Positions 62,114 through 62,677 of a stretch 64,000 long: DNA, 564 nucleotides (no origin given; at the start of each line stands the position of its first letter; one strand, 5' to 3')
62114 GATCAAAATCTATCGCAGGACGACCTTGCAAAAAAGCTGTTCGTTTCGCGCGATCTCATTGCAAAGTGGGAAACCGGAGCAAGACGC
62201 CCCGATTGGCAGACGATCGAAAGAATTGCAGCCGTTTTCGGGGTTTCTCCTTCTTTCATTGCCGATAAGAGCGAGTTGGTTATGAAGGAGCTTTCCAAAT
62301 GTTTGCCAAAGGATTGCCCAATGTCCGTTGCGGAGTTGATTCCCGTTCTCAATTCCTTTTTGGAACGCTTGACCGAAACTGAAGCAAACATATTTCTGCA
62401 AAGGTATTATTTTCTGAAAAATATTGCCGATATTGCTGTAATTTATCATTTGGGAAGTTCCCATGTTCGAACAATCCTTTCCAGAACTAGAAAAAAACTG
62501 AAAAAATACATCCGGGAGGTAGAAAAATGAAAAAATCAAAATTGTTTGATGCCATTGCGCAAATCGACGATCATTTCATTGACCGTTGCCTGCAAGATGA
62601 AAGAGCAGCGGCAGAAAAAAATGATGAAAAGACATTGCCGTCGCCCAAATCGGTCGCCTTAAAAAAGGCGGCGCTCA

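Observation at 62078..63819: XRE-sigma4 hybrid coupled to an anti-sigma-like receptor: a possible rewired ECF transmembrane signalling system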

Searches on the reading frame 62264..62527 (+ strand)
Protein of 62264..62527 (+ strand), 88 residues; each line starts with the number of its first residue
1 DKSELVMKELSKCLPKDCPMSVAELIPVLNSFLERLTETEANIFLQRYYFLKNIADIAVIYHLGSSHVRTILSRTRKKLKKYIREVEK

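Call 46: search_solved_structures(query=window:62264-62527:+, max_evalue=1, show_alignments=3)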
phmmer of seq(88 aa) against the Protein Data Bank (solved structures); distinct sequences matched with E-value up to 1: 0.
